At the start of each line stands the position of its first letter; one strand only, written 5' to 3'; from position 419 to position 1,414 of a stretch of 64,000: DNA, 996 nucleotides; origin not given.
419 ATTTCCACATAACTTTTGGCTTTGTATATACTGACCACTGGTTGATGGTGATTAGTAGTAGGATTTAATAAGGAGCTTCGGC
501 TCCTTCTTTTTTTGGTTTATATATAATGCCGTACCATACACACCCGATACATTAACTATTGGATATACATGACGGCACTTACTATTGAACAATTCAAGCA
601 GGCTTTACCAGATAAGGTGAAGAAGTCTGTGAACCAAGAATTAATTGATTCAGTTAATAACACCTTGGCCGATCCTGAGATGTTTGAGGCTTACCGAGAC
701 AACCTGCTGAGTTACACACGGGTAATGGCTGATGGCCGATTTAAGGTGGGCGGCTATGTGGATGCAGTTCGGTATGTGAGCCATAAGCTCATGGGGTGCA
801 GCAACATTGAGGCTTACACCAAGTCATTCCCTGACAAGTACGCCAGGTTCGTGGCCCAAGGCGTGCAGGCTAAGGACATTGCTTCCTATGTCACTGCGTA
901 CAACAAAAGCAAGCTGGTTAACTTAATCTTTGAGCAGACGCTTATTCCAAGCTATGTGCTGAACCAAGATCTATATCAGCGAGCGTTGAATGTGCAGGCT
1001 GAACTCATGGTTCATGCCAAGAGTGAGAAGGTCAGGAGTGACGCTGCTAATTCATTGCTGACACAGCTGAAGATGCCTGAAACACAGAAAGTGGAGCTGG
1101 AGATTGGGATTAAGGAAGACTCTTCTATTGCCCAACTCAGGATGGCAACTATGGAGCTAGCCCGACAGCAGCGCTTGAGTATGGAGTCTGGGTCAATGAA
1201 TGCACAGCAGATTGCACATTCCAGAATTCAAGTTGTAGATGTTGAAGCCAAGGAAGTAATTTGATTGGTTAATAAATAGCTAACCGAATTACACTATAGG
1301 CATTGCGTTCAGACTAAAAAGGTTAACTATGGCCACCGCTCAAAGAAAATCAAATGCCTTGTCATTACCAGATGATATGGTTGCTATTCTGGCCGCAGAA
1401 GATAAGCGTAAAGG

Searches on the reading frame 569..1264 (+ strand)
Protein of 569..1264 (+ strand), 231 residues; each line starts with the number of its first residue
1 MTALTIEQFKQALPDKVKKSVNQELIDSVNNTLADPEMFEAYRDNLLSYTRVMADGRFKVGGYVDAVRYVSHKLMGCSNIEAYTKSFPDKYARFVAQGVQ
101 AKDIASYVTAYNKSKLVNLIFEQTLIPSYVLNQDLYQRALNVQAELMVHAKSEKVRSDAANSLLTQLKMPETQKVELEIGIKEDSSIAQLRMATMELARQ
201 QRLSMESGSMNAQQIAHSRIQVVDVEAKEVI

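Call 25: find_encoding_contigs(protein=window:569-1264:+, flank=10000, max_places=6)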
Protein window:569-1264:+ (231 aa): 4 contigs read that carry it; 3 places shown.
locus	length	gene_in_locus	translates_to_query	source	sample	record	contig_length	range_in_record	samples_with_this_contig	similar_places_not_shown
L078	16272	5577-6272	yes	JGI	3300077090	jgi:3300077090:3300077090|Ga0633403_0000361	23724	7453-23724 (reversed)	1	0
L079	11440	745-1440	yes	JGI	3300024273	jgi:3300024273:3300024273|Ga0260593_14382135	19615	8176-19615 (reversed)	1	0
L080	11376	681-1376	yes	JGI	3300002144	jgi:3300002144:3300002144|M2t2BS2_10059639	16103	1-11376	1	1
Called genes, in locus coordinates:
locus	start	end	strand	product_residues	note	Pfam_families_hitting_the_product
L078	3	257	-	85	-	?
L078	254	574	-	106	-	PF10765:Phage_P22_NinX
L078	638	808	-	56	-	-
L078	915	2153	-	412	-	PF00940:RNA_pol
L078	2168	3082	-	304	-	-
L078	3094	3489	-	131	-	PF10686:YAcAr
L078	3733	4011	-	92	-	-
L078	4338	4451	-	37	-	-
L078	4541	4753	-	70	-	-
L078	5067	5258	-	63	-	-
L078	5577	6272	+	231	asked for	-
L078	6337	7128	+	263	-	-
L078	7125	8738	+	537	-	-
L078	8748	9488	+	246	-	-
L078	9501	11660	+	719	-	PF23899:SU10_portal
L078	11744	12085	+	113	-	-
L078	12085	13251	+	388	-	-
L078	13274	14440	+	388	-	-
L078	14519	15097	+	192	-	-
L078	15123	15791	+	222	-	-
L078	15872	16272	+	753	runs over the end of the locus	-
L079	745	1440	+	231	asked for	-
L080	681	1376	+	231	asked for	-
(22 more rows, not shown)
